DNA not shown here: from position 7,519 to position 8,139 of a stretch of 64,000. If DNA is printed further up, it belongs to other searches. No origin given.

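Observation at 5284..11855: System I cytochrome c maturation operon with non-canonical order (ccmE-F-H-orf-A-B-C-D), no ccmG, and fusion to lpxA-yacG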

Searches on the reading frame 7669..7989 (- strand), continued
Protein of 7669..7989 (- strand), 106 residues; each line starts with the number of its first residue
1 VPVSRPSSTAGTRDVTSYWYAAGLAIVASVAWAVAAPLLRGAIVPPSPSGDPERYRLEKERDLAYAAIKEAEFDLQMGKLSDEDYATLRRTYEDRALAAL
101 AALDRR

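Call 72: find_encoding_contigs(protein=P0248, flank=8000, max_places=2)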
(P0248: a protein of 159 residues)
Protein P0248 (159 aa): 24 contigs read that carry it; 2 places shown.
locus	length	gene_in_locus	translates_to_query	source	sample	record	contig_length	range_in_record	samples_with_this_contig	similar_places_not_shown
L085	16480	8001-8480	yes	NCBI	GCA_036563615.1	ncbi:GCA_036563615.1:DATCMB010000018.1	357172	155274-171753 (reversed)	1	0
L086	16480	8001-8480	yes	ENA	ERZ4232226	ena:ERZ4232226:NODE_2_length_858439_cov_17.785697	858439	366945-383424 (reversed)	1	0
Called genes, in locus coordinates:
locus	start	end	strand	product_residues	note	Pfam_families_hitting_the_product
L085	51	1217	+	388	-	PF22660:RS_preATP-grasp-like, PF02222:ATP-grasp, PF02786:CPSase_L_D2, PF07478:Dala_Dala_lig_C (weak), PF17769:PurK_C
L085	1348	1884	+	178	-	PF00731:AIRC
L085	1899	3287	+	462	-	PF01225:Mur_ligase, PF08245:Mur_ligase_M, PF02875:Mur_ligase_C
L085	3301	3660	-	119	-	-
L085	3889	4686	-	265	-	PF02673:BacA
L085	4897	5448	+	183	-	PF03100:CcmE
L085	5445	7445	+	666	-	PF01578:Cytochrom_C_asm, PF16327:CcmF_C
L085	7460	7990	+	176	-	PF03918:CcmH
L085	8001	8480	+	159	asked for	-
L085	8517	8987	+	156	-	PF01588:tRNA_bind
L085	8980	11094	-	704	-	PF19310:TOP_N, PF01432:Peptidase_M3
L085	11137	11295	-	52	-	-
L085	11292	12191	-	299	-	PF01370:Epimerase, PF04321:RmlD_sub_bind (faint), PF16363:GDP_Man_Dehyd (faint), PF07993:NAD_binding_4 (weak)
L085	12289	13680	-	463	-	PF00512:HisKA, PF02518:HATPase_c, PF13581:HATPase_c_2 (faint)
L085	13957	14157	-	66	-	PF00313:CSD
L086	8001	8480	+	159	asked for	-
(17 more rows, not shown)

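Call 73: find_encoding_contigs(protein=P0260, flank=8000, max_places=1)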
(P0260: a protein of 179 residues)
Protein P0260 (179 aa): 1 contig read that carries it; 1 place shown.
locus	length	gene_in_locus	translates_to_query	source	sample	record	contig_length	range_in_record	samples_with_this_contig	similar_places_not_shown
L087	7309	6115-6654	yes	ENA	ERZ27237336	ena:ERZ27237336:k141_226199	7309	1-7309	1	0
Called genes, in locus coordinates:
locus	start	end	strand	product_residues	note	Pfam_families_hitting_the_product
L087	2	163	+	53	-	?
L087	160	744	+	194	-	PF02441:Flavoprotein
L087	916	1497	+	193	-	-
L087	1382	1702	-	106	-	-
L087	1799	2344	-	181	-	-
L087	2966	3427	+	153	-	PF03100:CcmE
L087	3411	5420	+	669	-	PF01578:Cytochrom_C_asm, PF16327:CcmF_C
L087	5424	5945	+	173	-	PF03918:CcmH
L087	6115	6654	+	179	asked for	PF13248:Zn_ribbon_3 (faint)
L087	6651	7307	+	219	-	?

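Call 74: find_encoding_contigs(protein=P0357, flank=8000, max_places=1)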
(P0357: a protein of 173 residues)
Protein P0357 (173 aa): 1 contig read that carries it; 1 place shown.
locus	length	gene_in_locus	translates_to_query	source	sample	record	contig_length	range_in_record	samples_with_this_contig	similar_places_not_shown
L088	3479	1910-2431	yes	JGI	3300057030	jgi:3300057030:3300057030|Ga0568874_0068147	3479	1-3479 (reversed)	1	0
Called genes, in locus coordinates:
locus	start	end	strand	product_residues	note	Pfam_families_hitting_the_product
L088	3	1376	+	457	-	PF01578:Cytochrom_C_asm, PF16327:CcmF_C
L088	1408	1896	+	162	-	PF03918:CcmH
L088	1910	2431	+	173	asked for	PF12773:DZR (weak), PF13248:Zn_ribbon_3 (weak), PF13240:Zn_Ribbon_1 (weak)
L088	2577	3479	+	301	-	?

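Call 75: find_encoding_contigs(protein=P0310, flank=8000, max_places=1)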
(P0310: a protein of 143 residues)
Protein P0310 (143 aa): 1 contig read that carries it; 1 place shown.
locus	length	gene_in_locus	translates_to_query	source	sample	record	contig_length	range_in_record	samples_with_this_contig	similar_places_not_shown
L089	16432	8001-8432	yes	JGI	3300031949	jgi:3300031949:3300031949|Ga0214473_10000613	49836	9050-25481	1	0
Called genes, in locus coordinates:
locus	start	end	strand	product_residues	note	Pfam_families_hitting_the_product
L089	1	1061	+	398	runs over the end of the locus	-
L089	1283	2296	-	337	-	PF00389:2-Hacid_dh, PF02826:2-Hacid_dh_C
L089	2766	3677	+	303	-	-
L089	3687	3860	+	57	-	-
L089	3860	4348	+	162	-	-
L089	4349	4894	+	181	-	PF03100:CcmE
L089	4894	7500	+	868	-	PF01578:Cytochrom_C_asm, PF05140:ResB (faint), PF16327:CcmF_C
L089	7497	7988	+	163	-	PF03918:CcmH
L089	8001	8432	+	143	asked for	PF13240:Zn_Ribbon_1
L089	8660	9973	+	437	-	PF13375:RnfC_N, PF01512:Complex1_51K, PF10531:SLBB, PF13187:Fer4_9 (faint), PF13534:Fer4_17 (faint), PF12797:Fer4_2 (faint), PF12838:Fer4_7 (weak), PF13237:Fer4_10 (weak)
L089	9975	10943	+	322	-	PF03116:NQR2_RnfD_RnfE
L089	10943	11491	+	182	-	PF04205:FMN_bind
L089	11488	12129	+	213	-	PF02508:Rnf-Nqr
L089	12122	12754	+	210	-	PF02508:Rnf-Nqr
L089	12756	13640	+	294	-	PF04060:FeS (weak), PF00037:Fer4 (faint), PF12838:Fer4_7 (weak), PF13237:Fer4_10 (weak), PF13187:Fer4_9 (weak), PF14697:Fer4_21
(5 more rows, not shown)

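Call 82: find_homologous_proteins(query=A6, max_evalue=0.001)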
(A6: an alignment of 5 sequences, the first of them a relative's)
Query A6 (5 sequences) (163 aa, profile of the alignment): 1813 proteins with E <= 0.001 among 8000 candidates; the best 120 are listed.
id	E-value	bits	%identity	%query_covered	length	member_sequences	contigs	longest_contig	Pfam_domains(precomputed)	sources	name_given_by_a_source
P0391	1.0e-62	228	32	87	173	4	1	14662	PF03918.20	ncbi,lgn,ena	-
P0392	4.2e-60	220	100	100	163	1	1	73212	PF03918.20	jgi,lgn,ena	-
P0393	6.0e-59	216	27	90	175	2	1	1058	PF03918.20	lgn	-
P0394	6.8e-56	206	35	90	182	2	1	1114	PF03918.20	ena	-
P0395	7.7e-56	206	32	80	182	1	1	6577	PF03918.20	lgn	-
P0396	2.5e-55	204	34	90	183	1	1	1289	PF03918.20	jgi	jgi:cytochrome c-type biogenesis protein CcmH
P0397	7.4e-55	203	32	93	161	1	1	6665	PF03918.20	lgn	-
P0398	9.4e-55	203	32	79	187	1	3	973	PF03918.20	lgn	-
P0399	1.8e-54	202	34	75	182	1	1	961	PF03918.20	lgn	-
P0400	2.0e-54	201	30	79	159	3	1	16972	PF03918.20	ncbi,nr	ncbi:cytochrome c-type biogenesis protein CcmH [Candidatus Binatia bacterium]|nr:cytochrome c-type b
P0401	2.5e-54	201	28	98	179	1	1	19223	PF03918.20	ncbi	ncbi:MAG: cytochrome c-type biogenesis protein CcmH [Thermodesulfobacteriota bacterium]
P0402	3.0e-54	201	31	88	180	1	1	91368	PF03918.20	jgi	-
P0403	5.9e-54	200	33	79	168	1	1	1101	PF03918.20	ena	-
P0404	6.7e-54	200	33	72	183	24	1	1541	PF03918.20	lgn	-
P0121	7.9e-54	200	30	77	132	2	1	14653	PF03918.20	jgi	jgi:cytochrome c-type biogenesis protein CcmH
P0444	3.5e-51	191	27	91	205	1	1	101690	PF03918.20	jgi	-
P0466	7.4e-50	187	30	99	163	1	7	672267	PF03918.20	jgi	jgi:cytochrome c-type biogenesis protein CcmH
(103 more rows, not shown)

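Call 85: search_solved_structures(query=A4, max_evalue=10, show_alignments=2)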
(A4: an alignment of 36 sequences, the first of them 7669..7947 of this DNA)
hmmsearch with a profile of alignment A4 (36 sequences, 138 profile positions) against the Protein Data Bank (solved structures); distinct sequences matched with E-value up to 10: 74 (the best 60 are shown).
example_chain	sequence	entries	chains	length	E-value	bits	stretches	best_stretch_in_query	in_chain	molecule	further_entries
5li0_4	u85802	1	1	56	0.011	19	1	91-133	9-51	50S ribosomal protein L32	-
4wce_Z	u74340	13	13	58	0.011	19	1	91-133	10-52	50S ribosomal protein L32 | Large ribosomal subunit protein bL32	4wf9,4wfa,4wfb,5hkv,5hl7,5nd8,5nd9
9sfa_A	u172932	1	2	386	0.011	19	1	96-135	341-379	Putative regulatory protein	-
1t0g_A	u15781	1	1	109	0.091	16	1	36-91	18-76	cytochrome b5 domain-containing protein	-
9e6q_Ad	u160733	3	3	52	0.099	15.9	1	102-134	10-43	Large ribosomal subunit protein eL37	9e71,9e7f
1j03_A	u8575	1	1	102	0.12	15.7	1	42-91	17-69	putative steroid binding protein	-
6o8w_2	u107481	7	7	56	0.13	15.6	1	91-131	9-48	50S ribosomal protein L32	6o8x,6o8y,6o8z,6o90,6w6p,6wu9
9l94_j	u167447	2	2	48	0.13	15.6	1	100-133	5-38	Large ribosomal subunit protein eL40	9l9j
7nhk_4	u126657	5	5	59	0.13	15.6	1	92-131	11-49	50S ribosomal protein L32 | 50S ribosomal protein L32-3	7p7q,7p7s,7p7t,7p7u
7p7r_4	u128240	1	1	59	0.14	15.4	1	92-131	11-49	50S ribosomal protein L32-3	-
3mps_A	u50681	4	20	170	0.18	15.1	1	79-134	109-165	Rubrerythrin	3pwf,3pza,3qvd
1nnq_A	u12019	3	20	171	0.18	15.1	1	79-134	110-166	Rubrerythrin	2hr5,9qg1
3mpx_A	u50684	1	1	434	0.27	14.5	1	54-131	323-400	FYVE, RhoGEF and PH domain-containing protein 5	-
9sra_Be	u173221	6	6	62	0.29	14.4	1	103-134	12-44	Large ribosomal subunit protein eL37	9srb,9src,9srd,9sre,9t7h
8hku_L37E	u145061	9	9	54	0.29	14.4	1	103-134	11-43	50S ribosomal protein L37e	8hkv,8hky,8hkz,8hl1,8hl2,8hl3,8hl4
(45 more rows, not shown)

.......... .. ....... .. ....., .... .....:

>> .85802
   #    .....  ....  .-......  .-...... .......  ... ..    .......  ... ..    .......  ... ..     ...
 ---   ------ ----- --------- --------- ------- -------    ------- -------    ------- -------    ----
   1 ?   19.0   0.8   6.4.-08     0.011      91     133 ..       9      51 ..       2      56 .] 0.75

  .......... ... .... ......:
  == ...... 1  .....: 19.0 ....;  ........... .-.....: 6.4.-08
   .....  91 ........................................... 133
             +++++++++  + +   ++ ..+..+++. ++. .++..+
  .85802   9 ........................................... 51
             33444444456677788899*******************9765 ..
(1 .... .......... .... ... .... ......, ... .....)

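Call 96: find_encoding_contigs(protein=P0401, flank=9000, max_places=1)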
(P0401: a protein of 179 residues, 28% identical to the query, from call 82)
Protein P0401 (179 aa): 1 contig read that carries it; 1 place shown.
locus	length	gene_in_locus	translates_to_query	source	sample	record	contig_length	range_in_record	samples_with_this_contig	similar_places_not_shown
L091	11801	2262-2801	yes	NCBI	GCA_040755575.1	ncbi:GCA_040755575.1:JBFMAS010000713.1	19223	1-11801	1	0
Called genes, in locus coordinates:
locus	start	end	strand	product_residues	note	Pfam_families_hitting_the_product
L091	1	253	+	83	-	PF03100:CcmE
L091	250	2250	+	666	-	PF01578:Cytochrom_C_asm, PF16327:CcmF_C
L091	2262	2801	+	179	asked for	PF03918:CcmH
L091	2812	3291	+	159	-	-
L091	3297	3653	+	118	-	PF01588:tRNA_bind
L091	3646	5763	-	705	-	PF19310:TOP_N, PF01432:Peptidase_M3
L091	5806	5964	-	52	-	-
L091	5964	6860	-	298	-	PF01370:Epimerase, PF04321:RmlD_sub_bind (faint), PF07993:NAD_binding_4 (weak)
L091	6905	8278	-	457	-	PF00512:HisKA, PF02518:HATPase_c, PF13581:HATPase_c_2 (faint)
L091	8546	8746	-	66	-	PF00313:CSD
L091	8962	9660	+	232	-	PF05198:IF3_N, PF00707:IF3_C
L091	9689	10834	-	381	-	PF00768:Peptidase_S11, PF13354:Beta-lactamase2, PF07943:PBP5_C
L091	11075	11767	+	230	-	PF00005:ABC_tran, PF13304:AAA_21 (faint)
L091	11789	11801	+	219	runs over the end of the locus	PF01061:ABC2_membrane (weak), PF03379:CcmB, PF09847:12TM_1 (weak)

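Call 97: find_encoding_contigs(protein=P0466, flank=9000, max_places=1)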
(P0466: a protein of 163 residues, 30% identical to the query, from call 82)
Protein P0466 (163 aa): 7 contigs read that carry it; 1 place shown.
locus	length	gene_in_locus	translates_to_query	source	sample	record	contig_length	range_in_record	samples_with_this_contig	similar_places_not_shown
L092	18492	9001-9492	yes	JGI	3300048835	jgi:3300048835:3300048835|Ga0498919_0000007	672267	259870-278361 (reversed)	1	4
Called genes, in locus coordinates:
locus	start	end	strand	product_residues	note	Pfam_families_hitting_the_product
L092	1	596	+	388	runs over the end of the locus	PF02771:Acyl-CoA_dh_N, PF02770:Acyl-CoA_dh_M, PF00441:Acyl-CoA_dh_1, PF08028:Acyl-CoA_dh_2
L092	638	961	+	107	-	-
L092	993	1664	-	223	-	PF01323:DSBA, PF13743:Thioredoxin_5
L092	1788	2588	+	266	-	-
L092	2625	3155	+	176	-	PF00583:Acetyltransf_1, PF13673:Acetyltransf_10, PF13508:Acetyltransf_7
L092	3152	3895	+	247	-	PF00005:ABC_tran, PF13304:AAA_21 (weak)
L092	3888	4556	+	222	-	PF01061:ABC2_membrane, PF03379:CcmB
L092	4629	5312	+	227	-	PF01578:Cytochrom_C_asm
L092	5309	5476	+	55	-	-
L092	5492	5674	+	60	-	PF03884:YacG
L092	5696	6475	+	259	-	PF25084:LbH_EIF2B (faint), PF25087:GMPPB_C (weak), PF00132:Hexapep, PF13720:Acetyltransf_11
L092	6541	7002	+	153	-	PF03100:CcmE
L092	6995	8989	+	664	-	PF01578:Cytochrom_C_asm, PF16327:CcmF_C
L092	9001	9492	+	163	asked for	PF03918:CcmH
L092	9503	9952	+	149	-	PF13240:Zn_Ribbon_1 (weak)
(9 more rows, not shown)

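Call 98: find_encoding_contigs(protein=P0444, flank=9000, max_places=1)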
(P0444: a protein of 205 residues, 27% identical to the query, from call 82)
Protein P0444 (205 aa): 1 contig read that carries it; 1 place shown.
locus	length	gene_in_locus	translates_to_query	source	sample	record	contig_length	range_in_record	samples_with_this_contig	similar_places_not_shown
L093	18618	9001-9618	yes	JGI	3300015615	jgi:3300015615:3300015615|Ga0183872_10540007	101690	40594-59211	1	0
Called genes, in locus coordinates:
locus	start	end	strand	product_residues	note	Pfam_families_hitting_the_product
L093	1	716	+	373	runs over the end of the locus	PF22660:RS_preATP-grasp-like, PF02222:ATP-grasp, PF02786:CPSase_L_D2, PF07478:Dala_Dala_lig_C (faint), PF17769:PurK_C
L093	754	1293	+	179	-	PF00731:AIRC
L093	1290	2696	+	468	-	PF01225:Mur_ligase, PF08245:Mur_ligase_M, PF02875:Mur_ligase_C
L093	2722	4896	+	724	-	-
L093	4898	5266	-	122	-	-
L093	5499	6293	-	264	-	PF02673:BacA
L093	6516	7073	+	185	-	PF03100:CcmE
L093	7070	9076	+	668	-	PF05140:ResB (faint), PF01578:Cytochrom_C_asm, PF16327:CcmF_C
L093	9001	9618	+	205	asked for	PF03918:CcmH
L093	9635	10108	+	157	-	PF13248:Zn_ribbon_3 (faint)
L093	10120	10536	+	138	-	PF01588:tRNA_bind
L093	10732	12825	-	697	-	PF19310:TOP_N, PF01432:Peptidase_M3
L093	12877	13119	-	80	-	-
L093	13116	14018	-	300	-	PF01370:Epimerase, PF04321:RmlD_sub_bind (weak), PF16363:GDP_Man_Dehyd (weak), PF07993:NAD_binding_4 (weak)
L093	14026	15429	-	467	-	PF00512:HisKA, PF02518:HATPase_c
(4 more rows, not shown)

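Call 99: predict_structure(alignment_id=A4)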
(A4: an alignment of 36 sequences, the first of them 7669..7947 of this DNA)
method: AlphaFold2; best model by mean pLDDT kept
length: 92 residues; sequences in the alignment: 36
mean_pLDDT: 90.9   pTM: 0.57
mean pLDDT of the five models: 90.9, 90.6, 90.4, 89.6, 89.3
residues with pLDDT >= 90: 70; 70-90: 13; 50-70: 9; < 50: 0
segments of 3 or more residues with pLDDT < 50: none
pLDDT, mean of each block of 10 residues (from residue 1): 89 96 81 73 94 97 97 97 95 86
secondary structure, 60 per line:
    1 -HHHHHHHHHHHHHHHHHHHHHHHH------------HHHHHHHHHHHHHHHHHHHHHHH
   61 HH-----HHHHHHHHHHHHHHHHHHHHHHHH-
elements in order: H2-25 H38-62 H68-91
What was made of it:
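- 7669..7947 (-): Small ORF (92 aa), a CcmI-N-terminal-like subunit: membrane helix 2-25 plus helical hairpin 38-62/68-91. No second membrane helix, no TPR domain, no zinc ribbon. AF2 pLDDT 90.9 (call 99).
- The AF2 model has pLDDT 90.9 (call 99).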
